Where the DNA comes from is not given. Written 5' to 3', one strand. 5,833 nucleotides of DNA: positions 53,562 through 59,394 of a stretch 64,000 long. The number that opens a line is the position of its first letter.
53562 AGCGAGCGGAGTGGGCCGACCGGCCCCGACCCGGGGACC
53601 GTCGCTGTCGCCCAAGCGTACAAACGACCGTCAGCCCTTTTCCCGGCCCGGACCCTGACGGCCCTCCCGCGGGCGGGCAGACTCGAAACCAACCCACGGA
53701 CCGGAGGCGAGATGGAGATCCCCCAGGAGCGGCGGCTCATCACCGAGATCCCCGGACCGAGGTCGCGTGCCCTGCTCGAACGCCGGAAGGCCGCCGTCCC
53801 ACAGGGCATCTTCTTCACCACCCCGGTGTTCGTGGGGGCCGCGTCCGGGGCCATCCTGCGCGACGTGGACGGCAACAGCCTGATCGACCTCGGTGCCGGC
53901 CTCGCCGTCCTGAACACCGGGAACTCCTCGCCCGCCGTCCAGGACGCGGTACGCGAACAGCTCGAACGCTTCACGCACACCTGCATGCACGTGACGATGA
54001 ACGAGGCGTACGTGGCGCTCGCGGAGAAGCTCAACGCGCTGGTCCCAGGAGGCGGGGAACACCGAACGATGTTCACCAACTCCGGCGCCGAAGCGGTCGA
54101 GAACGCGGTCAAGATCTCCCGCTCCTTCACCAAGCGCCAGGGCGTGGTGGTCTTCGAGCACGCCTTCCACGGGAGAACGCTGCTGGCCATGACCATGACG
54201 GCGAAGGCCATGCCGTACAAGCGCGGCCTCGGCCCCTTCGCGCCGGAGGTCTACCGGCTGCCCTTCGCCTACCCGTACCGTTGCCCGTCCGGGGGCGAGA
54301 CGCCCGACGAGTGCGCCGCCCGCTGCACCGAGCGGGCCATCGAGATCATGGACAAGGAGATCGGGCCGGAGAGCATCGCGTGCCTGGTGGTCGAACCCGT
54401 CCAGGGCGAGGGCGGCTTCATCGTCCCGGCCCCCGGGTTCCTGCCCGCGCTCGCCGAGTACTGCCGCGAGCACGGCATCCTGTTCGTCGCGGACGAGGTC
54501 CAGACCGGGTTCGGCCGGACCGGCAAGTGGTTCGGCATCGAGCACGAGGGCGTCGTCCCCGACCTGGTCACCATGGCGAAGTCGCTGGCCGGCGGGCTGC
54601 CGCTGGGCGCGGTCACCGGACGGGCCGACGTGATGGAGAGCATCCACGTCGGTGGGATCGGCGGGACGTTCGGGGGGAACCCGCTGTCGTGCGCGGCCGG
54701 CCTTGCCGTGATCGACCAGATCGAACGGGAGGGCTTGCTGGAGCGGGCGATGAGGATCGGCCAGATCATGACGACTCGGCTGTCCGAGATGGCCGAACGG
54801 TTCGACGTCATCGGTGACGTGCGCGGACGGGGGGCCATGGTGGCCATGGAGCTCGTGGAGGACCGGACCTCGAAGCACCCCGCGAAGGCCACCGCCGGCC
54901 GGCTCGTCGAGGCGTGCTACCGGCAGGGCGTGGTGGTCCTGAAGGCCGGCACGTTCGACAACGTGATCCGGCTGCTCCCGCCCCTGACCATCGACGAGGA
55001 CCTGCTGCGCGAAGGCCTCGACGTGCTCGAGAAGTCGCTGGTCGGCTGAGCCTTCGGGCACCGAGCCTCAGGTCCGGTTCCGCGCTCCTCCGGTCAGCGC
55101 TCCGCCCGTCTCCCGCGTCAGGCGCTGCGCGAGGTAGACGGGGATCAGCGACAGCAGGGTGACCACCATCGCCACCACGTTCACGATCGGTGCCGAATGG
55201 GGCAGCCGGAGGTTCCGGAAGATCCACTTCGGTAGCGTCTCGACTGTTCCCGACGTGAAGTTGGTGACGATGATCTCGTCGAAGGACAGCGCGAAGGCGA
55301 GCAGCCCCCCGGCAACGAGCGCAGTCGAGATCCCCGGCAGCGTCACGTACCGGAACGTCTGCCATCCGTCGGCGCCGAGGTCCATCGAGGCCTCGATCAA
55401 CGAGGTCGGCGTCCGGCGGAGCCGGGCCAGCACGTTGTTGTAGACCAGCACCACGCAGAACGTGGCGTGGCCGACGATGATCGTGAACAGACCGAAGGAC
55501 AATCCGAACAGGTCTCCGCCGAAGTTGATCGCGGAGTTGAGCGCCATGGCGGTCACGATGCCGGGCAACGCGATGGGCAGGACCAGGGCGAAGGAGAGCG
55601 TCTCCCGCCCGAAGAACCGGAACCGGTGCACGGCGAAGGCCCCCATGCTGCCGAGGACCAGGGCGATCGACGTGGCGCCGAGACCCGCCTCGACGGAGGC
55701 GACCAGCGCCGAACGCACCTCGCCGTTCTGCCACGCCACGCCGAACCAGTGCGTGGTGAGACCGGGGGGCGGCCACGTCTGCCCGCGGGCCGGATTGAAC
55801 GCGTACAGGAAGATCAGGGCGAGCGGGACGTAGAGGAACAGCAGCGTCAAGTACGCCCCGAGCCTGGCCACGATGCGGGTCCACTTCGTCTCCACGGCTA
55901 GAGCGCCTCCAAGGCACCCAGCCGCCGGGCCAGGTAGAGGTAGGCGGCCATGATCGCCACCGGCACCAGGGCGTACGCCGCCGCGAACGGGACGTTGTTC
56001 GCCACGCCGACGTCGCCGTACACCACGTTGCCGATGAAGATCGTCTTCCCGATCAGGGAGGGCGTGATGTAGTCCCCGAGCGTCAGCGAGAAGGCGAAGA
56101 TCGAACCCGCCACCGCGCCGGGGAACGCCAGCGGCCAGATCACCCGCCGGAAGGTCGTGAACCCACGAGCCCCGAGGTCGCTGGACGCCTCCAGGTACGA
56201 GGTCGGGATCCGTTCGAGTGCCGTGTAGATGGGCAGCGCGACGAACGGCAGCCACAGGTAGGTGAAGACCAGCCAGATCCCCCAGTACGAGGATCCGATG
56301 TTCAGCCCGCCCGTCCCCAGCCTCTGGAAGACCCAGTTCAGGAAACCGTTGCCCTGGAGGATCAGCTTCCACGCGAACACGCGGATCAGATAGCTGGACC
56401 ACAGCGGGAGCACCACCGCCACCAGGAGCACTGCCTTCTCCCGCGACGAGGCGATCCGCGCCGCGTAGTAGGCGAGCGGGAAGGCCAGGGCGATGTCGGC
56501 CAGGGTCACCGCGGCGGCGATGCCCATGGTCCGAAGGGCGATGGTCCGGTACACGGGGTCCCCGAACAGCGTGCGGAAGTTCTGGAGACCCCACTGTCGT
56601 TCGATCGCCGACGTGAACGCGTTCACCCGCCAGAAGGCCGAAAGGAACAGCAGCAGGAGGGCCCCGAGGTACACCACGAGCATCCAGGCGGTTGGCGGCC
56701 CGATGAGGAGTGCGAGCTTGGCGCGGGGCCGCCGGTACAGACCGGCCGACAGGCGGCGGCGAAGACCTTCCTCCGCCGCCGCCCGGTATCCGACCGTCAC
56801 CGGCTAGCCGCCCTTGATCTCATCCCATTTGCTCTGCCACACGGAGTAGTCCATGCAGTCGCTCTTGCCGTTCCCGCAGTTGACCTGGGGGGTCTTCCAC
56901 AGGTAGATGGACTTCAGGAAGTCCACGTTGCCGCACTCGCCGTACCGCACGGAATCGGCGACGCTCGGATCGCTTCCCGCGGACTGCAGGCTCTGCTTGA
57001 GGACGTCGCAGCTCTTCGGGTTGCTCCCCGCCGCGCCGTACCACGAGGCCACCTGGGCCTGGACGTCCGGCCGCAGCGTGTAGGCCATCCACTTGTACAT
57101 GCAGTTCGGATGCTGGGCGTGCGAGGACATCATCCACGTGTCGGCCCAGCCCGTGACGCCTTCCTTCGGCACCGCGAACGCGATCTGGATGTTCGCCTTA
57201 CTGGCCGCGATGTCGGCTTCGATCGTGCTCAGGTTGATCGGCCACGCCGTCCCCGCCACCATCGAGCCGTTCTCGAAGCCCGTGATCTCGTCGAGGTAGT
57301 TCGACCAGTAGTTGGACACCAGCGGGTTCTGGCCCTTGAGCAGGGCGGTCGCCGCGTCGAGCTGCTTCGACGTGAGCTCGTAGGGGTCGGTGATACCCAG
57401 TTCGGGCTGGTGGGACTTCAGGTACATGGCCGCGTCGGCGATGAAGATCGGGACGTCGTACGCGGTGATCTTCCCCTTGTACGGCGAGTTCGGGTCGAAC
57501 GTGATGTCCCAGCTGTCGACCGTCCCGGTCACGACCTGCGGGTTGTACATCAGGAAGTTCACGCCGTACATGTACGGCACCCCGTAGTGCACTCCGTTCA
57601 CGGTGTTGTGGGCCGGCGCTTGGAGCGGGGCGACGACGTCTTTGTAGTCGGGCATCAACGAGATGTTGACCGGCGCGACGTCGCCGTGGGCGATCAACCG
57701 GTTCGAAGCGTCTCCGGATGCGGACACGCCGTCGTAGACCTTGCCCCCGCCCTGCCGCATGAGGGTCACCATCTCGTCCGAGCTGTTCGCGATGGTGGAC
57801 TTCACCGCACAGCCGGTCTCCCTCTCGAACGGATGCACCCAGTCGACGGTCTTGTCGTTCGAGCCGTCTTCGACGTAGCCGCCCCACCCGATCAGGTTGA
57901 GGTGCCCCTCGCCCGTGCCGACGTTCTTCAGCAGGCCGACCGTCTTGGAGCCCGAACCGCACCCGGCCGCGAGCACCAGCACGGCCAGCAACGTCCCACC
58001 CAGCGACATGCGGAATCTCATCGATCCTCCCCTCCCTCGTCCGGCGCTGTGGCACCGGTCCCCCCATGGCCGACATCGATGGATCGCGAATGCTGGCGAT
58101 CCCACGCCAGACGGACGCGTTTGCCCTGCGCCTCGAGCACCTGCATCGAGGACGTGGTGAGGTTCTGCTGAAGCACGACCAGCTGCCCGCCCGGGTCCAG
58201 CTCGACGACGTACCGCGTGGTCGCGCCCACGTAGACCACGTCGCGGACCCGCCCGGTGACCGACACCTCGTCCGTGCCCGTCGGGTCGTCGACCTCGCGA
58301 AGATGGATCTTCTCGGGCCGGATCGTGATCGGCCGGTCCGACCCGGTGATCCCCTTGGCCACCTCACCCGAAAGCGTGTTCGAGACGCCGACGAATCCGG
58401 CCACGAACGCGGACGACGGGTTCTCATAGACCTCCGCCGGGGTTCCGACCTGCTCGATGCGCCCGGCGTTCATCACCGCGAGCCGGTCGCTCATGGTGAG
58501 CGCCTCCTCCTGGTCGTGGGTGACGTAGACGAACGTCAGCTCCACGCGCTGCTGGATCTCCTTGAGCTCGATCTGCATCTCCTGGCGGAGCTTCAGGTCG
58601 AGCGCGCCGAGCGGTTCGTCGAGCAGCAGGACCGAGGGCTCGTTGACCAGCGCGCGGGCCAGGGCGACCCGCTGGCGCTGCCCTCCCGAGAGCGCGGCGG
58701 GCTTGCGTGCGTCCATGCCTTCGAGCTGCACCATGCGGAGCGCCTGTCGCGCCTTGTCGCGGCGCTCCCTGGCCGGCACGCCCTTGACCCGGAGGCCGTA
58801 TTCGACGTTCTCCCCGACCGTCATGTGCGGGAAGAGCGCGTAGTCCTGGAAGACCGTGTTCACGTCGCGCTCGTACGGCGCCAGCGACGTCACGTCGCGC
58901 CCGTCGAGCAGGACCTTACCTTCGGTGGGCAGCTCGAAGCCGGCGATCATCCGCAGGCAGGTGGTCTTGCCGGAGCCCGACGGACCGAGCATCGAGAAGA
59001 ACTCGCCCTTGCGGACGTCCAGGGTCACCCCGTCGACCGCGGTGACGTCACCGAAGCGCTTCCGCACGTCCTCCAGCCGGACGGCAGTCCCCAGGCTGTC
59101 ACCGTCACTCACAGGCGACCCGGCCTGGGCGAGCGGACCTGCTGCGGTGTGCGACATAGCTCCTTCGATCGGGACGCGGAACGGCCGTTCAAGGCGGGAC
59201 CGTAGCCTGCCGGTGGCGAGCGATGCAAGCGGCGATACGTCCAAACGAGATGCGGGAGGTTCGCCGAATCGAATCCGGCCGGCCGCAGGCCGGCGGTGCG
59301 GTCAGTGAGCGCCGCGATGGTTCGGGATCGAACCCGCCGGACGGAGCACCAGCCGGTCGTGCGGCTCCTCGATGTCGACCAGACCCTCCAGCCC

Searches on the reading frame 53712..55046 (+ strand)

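Call 35: search_protein_families(library=pfam, proteins=[window:53712-55046:+], max_evalue=0.00001)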
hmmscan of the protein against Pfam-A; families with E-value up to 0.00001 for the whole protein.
window:53712-55046:+ (445 aa): 1 family
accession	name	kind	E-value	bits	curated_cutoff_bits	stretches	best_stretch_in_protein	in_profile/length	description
PF00202.27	Aminotran_3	-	5.4e-128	427.5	30.5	1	38-442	10-402/403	Aminotransferase class-III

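Call 36: search_protein_families(library=ncbifam, proteins=[window:53712-55046:+], max_evalue=1e-10)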
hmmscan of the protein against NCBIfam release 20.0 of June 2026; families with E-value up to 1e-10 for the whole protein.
window:53712-55046:+ (445 aa): 69 families (the best 25 are shown)
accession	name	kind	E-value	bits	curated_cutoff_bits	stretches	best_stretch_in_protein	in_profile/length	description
NF004714.0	PRK06058.1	subfamily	3.3e-201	668.7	639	1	2-443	7-444/447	4-aminobutyrate--2-oxoglutarate transaminase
TIGR00700.1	GABAtrnsam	equivalog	2.9e-174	579.6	506.65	1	24-443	2-418/420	4-aminobutyrate--2-oxoglutarate transaminase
NF005376.0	PRK06918.1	equivalog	4.3e-158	526.4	676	1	11-443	10-441/451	4-aminobutyrate--2-oxoglutarate transaminase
NF004426.0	PRK05769.1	equivalog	1.2e-139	466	552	1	5-443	4-437/441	acetyl ornithine aminotransferase family protein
NF005692.0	PRK07495.1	equivalog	1.2e-138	462.4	724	1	20-443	5-419/425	4-aminobutyrate--2-oxoglutarate transaminase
NF005985.0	PRK08088.1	equivalog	1.5e-133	445.5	713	1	19-442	5-420/426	4-aminobutyrate--2-oxoglutarate transaminase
NF005993.0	PRK08117.1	subfamily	1e-129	433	574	1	36-444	24-428/433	aspartate aminotransferase family protein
NF005272.0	PRK06777.1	equivalog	1.2e-127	426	725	1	19-443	4-419/421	4-aminobutyrate--2-oxoglutarate transaminase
NF007308.0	PRK09792.1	equivalog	4.4e-118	394.8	747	1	22-443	7-419/421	4-aminobutyrate transaminase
NF006228.0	PRK08360.1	equivalog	7.6e-116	387.3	608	1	37-443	23-424/443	aspartate aminotransferase family protein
NF049976.1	AmadipTransam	equivalog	1.6e-111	373.2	650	1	28-443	5-412/416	2-aminoadipate transaminase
NF006368.0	PRK08593.1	equivalog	1.6e-102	343.4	570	1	38-443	27-429/448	aspartate aminotransferase family protein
NF045634.1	LeuMetRace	equivalog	1.8e-96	323.5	800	1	37-443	23-424/432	leucine/methionine racemase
NF004171.0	PRK05639.1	equivalog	1.4e-94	317.6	639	1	8-443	5-441/457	alanine/serine racemase family protein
NF002874.0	PRK03244.1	equivalog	8.5e-90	301.4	457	1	31-441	19-390/399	acetylornithine transaminase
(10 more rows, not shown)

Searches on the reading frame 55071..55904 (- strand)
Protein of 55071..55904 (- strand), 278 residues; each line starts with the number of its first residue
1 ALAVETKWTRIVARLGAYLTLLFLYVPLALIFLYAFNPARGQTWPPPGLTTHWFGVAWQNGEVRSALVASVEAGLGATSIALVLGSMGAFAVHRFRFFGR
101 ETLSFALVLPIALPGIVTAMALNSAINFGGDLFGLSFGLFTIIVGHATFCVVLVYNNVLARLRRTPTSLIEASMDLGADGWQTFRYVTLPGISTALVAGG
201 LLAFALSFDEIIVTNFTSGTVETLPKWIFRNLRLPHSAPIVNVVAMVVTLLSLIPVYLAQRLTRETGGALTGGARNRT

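Call 35: search_protein_families(library=pfam, proteins=[window:55071-55904:-], max_evalue=0.00001)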
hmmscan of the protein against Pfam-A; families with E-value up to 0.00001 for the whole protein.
window:55071-55904:- (278 aa): 1 family
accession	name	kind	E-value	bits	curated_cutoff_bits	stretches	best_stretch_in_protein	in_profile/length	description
PF00528.27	BPD_transp_1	-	1.1e-10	42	26.4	1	82-263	2-179/184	Binding-protein-dependent transport system inner membrane component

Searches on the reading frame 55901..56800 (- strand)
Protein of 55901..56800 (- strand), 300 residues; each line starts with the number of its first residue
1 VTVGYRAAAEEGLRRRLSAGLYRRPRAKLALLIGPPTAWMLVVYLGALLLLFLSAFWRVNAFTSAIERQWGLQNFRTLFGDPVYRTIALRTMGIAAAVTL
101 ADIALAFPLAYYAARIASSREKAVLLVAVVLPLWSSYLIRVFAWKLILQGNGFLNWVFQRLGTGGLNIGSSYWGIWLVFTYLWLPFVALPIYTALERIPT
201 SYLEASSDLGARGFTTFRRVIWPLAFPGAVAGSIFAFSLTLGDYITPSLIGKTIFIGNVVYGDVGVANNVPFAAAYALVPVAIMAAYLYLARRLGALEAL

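Call 35: search_protein_families(library=pfam, proteins=[window:55901-56800:-], max_evalue=0.00001)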
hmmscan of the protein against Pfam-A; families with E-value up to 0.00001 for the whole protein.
window:55901-56800:- (300 aa): 1 family
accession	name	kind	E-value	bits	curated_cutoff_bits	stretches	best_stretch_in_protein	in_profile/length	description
PF00528.27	BPD_transp_1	-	1.8e-10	41.3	26.4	1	108-285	3-165/184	Binding-protein-dependent transport system inner membrane component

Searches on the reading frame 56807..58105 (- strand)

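Call 35: search_protein_families(library=pfam, proteins=[window:56807-58105:-], max_evalue=0.00001)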
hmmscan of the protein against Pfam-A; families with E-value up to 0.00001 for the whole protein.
window:56807-58105:- (433 aa): 3 families
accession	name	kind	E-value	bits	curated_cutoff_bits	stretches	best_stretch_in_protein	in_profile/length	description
PF13416.11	SBP_bac_8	-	1.6e-19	71.2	27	1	89-365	2-265/279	Bacterial extracellular solute-binding protein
PF13343.11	SBP_bac_6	-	4.6e-08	33.3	24.6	1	130-357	17-216/245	Bacterial extracellular solute-binding protein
PF01547.30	SBP_bac_1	-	5.3e-08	33.7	26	1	93-350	17-307/307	Bacterial extracellular solute-binding protein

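Call 36: search_protein_families(library=ncbifam, proteins=[window:56807-58105:-], max_evalue=1e-10)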
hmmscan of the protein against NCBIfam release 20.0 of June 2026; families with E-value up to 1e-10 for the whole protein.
window:56807-58105:- (433 aa): 3 families
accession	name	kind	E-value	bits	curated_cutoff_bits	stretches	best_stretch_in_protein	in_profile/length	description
NF041888.1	ABC_SBP_YdcS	equivalog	4.5e-99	331.8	725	1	52-433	17-378/379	putative ABC transporter substrate-binding protein YdcS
NF007962.0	PRK10682.1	equivalog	3.9e-21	75.5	636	1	86-373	42-329/370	spermidine/putrescine ABC transporter substrate-binding protein PotF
NF007048.0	PRK09501.1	equivalog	5.4e-12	45.3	582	1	90-391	43-326/348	spermidine/putrescine ABC transporter substrate-binding protein PotD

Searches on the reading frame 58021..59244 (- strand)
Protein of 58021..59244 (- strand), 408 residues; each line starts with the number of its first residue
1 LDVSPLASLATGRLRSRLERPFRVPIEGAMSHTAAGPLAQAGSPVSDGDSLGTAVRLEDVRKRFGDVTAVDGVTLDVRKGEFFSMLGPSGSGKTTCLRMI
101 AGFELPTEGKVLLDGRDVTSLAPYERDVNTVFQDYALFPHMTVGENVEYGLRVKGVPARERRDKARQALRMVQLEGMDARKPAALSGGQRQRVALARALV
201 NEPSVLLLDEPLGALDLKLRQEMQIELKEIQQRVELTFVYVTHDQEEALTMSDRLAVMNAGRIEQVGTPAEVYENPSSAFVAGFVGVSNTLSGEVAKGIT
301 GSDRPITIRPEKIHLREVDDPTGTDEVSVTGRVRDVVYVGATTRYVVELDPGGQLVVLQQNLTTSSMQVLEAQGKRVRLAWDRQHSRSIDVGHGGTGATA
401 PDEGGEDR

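Call 35: search_protein_families(library=pfam, proteins=[window:58021-59244:-], max_evalue=0.00001)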
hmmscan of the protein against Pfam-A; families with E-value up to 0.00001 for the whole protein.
window:58021-59244:- (408 aa): 2 families
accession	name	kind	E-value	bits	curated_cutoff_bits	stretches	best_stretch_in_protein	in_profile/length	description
PF00005.33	ABC_tran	-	3.3e-37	128.6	25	1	71-212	2-136/137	ABC transporter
PF08402.16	TOBE_2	-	1.3e-16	60.9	21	1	307-385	2-72/76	TOBE domain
